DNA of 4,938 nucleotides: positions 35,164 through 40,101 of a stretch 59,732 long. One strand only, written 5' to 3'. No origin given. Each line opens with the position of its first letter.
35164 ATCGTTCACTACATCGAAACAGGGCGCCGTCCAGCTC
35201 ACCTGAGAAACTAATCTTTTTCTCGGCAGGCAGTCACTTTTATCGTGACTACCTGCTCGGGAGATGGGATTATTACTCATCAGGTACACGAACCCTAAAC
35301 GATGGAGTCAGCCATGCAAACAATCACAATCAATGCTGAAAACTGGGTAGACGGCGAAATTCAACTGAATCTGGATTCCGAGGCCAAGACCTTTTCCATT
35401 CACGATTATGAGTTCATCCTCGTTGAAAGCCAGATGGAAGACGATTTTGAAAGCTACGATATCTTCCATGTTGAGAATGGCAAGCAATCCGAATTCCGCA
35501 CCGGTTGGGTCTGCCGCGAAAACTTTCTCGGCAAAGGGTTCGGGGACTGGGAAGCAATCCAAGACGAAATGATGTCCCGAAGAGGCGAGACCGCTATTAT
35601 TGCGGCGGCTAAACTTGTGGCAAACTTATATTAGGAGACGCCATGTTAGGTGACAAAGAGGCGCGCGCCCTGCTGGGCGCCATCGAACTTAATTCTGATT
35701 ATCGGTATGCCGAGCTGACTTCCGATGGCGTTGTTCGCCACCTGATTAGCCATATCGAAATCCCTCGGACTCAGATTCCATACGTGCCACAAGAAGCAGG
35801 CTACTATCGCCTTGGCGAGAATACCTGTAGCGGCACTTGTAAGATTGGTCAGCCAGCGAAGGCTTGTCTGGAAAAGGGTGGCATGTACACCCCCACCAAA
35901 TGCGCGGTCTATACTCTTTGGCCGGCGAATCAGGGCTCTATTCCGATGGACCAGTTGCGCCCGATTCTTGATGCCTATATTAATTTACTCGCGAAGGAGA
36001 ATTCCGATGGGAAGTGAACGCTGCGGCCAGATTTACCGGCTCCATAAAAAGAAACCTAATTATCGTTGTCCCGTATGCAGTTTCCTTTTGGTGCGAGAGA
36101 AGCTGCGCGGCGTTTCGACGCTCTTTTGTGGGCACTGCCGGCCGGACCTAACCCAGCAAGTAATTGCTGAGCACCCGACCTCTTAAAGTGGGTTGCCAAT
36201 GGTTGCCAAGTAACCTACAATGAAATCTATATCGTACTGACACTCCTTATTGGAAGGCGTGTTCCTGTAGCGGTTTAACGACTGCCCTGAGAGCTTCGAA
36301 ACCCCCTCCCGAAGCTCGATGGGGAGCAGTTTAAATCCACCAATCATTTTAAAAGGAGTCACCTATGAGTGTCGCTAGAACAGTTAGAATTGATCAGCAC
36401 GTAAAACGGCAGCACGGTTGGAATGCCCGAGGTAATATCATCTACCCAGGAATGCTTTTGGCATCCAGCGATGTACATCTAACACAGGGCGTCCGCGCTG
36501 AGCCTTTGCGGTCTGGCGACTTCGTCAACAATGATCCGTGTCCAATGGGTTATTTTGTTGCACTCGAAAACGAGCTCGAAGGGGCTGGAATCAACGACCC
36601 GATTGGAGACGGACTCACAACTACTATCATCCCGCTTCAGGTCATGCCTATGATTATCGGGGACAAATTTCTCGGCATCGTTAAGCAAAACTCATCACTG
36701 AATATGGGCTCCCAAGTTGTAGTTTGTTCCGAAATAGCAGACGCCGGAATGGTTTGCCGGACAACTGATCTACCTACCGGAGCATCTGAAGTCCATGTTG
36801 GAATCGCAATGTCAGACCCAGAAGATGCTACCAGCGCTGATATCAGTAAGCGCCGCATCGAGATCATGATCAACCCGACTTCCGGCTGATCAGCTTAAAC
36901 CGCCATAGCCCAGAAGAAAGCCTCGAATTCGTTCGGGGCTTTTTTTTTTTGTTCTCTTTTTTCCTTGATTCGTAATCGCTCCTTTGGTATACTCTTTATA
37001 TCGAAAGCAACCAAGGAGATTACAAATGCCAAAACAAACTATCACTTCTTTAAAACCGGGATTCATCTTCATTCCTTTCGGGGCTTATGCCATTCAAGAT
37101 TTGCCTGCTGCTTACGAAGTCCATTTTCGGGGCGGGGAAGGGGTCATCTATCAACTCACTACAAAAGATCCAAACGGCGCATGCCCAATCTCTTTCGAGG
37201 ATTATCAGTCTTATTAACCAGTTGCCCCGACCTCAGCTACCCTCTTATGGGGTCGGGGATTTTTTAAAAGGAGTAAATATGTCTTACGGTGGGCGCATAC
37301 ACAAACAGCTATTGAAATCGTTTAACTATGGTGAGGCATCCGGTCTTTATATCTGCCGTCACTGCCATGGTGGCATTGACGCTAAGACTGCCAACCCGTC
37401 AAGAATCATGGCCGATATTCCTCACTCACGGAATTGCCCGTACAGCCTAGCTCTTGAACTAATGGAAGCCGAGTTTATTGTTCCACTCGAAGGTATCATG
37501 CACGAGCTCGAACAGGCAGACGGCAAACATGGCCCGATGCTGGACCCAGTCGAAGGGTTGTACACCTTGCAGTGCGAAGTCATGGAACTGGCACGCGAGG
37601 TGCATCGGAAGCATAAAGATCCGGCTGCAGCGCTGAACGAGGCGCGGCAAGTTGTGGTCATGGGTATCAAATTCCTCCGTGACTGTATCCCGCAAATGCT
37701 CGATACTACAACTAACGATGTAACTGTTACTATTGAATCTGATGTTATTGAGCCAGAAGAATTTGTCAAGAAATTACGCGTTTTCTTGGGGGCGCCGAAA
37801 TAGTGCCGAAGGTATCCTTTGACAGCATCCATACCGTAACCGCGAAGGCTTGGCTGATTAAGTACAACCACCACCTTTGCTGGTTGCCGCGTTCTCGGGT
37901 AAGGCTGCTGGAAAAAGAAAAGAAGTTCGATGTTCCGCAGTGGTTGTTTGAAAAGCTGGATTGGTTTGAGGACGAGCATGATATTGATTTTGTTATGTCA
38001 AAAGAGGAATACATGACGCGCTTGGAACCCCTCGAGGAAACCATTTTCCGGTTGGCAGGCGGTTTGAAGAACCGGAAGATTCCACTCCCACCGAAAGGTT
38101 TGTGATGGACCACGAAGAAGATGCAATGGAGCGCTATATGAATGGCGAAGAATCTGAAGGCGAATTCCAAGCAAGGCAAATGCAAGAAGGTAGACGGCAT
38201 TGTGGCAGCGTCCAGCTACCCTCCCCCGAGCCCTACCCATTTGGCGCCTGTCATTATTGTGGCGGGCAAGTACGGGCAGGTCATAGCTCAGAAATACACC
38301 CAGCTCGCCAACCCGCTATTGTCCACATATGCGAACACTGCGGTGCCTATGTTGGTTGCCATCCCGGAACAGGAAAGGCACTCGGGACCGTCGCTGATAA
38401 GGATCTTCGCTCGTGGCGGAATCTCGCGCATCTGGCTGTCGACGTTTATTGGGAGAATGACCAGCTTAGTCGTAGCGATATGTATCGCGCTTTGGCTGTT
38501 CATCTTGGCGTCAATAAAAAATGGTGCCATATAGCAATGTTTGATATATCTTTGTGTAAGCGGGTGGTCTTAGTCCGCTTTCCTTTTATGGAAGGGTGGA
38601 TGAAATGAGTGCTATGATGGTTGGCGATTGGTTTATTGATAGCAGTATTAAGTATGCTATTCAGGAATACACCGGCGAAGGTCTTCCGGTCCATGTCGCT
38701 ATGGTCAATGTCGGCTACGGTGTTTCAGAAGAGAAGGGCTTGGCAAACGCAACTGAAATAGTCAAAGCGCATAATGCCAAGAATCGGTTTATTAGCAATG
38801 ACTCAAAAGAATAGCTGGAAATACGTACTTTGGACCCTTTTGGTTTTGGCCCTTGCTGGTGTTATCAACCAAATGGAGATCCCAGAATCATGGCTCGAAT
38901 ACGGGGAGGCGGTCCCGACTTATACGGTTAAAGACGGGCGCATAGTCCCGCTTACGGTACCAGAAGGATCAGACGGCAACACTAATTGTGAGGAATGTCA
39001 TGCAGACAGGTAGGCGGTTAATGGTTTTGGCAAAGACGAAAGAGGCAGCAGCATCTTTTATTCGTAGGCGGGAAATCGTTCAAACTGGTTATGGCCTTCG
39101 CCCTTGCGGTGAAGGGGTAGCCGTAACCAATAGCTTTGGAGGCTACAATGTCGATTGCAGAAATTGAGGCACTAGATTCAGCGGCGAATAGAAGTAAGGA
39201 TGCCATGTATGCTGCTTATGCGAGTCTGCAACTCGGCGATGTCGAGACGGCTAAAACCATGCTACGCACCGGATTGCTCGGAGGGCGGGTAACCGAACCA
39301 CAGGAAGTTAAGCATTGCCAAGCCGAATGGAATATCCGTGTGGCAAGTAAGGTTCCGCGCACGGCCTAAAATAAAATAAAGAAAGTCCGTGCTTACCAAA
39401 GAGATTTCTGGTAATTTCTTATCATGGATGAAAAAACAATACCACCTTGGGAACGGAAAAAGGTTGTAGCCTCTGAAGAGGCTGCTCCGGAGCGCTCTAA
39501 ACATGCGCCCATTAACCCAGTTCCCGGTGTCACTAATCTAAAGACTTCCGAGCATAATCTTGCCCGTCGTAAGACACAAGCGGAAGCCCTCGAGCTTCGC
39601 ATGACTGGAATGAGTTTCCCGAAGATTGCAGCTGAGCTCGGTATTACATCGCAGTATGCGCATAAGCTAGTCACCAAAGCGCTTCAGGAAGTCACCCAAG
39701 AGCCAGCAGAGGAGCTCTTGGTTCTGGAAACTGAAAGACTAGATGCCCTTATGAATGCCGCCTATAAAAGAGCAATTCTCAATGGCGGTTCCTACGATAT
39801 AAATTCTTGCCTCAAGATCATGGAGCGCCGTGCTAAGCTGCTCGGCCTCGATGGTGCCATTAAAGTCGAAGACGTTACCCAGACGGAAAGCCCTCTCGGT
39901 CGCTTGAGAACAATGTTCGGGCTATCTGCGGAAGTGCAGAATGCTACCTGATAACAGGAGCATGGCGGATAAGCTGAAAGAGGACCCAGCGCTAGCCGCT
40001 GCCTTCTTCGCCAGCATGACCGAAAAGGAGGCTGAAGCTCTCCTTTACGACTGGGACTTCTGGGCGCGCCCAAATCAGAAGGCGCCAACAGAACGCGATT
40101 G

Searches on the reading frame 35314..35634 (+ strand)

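Call 42: search_protein_families(library=pfam, proteins=[window:35314-35634:+], max_evalue=0.1)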
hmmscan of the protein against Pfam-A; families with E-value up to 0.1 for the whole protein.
window:35314-35634:+ (106 aa): 1 family
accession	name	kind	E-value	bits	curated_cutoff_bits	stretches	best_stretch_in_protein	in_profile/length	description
PF06926.16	Rep_Org_C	-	0.035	14.9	27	1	3-42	39-76/95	Putative replisome organiser protein C-terminus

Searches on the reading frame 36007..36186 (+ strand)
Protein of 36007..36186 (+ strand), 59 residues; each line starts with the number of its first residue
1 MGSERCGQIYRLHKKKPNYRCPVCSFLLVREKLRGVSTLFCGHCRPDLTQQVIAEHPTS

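Call 43: search_protein_families(library=pfam, proteins=[window:36007-36186:+], max_evalue=0.1)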
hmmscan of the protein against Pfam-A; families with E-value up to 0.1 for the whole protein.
window:36007-36186:+ (59 aa): 5 families
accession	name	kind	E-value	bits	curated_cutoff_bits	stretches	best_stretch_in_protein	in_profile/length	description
PF24292.1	DUF7479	-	0.024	15.2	27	0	19-33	31-45/60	Domain of unknown function (DUF7479)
PF05605.18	zf-Di19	-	0.067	13.9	27.5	0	17-25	30-38/54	Drought induced 19 protein (Di19), zinc-binding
PF06677.18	Auto_anti-p27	-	0.074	13.6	24.1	0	18-44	15-39/40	Sjogren's syndrome/scleroderma autoantigen 1 (Autoantigen p27)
PF13465.12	zf-H2C2_2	-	0.082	13.8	40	1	13-26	10-22/26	Zinc-finger double domain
PF06827.20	zf-FPG_IleRS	-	0.084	13.2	21.3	1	21-45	4-28/30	Zinc finger found in FPG and IleRS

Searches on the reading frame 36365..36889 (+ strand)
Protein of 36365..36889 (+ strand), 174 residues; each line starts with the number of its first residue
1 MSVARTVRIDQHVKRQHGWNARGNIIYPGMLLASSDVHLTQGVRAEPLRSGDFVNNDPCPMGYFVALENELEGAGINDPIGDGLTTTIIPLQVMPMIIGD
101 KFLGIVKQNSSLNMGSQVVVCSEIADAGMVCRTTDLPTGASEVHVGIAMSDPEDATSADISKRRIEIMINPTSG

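Call 43: search_protein_families(library=pfam, proteins=[window:36365-36889:+], max_evalue=0.1)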
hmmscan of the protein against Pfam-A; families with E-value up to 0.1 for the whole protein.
window:36365-36889:+ (174 aa): 1 family
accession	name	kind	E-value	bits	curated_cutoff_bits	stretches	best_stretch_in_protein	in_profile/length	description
PF01833.30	TIG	-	0.0052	17.2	20.9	1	96-146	20-69/84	IPT/TIG domain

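Call 60: search_protein_families(library=phrogs, proteins=[window:36365-36889:+], max_evalue=0.001)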
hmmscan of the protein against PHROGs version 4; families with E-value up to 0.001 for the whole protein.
window:36365-36889:+ (174 aa): 0 families

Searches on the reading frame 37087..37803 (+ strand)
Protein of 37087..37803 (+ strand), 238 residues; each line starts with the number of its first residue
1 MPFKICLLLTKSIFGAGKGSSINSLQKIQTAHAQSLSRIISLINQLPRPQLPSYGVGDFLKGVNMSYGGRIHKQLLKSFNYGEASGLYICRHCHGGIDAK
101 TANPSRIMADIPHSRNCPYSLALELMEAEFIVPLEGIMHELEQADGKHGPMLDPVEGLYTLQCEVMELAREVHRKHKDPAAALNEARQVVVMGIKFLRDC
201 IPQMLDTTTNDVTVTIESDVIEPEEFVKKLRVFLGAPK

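Call 43: search_protein_families(library=pfam, proteins=[window:37087-37803:+], max_evalue=0.1)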
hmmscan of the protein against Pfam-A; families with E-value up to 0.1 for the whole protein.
window:37087-37803:+ (238 aa): 2 families
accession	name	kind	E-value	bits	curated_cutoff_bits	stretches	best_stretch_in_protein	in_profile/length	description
PF11781.13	Zn_ribbon_RRN7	-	0.0096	16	27.1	1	80-94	14-28/32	Zinc-finger of RNA-polymerase I-specific TFIIB, Rrn7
PF07104.16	DUF1366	-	0.041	14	23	1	141-186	25-70/117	Protein of unknown function (DUF1366)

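Call 60: search_protein_families(library=phrogs, proteins=[window:37087-37803:+], max_evalue=0.001)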
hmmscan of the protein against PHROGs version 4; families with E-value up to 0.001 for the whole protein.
window:37087-37803:+ (238 aa): 0 families

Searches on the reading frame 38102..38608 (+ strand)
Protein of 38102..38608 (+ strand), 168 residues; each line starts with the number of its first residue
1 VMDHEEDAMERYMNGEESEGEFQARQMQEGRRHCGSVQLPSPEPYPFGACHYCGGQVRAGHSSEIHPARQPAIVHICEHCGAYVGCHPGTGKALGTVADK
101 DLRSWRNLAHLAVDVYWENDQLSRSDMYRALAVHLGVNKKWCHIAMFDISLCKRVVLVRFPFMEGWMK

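Call 43: search_protein_families(library=pfam, proteins=[window:38102-38608:+], max_evalue=0.1)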
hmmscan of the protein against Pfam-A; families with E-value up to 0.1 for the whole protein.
window:38102-38608:+ (168 aa): 2 families
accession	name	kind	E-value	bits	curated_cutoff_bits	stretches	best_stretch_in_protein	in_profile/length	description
PF11672.13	DUF3268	-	1.6e-30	106.4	28.4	1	49-156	4-115/121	zinc-finger-containing domain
PF24042.1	DUF7351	-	0.0032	17.7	31.2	1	48-89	67-109/177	Domain of unknown function (DUF7351)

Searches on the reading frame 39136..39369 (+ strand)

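Call 43: search_protein_families(library=pfam, proteins=[window:39136-39369:+], max_evalue=0.1)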
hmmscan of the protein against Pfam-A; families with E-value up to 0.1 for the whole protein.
window:39136-39369:+ (77 aa): 1 family
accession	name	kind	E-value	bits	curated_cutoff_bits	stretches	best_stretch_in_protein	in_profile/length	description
PF14914.11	LRRC37AB_C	-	0.042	14.2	27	1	37-67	46-76/147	LRRC37A/B like protein 1 C-terminal domain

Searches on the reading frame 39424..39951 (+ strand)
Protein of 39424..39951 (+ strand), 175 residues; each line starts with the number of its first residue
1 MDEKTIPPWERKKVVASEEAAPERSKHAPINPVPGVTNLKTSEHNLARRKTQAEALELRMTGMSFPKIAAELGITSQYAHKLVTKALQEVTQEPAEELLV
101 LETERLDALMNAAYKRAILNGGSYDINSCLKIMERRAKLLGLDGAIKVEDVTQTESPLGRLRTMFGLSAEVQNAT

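Call 43: search_protein_families(library=pfam, proteins=[window:39424-39951:+], max_evalue=0.1)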
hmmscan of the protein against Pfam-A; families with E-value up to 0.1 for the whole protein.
window:39424-39951:+ (175 aa): 4 families
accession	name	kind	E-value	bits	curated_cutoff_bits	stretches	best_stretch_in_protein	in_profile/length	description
PF13384.12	HTH_23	-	0.0013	18.9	24.6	1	47-82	2-37/50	Homeodomain-like domain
PF08281.18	Sigma70_r4_2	-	0.0051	16.9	25.7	1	51-88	14-52/54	Sigma-70, region 4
PF07506.17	RepB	-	0.033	14.7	30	1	52-99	11-58/185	RepB plasmid partitioning protein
PF14493.12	HTH_40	-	0.095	13.4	27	0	51-113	1-61/89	Helix-turn-helix domain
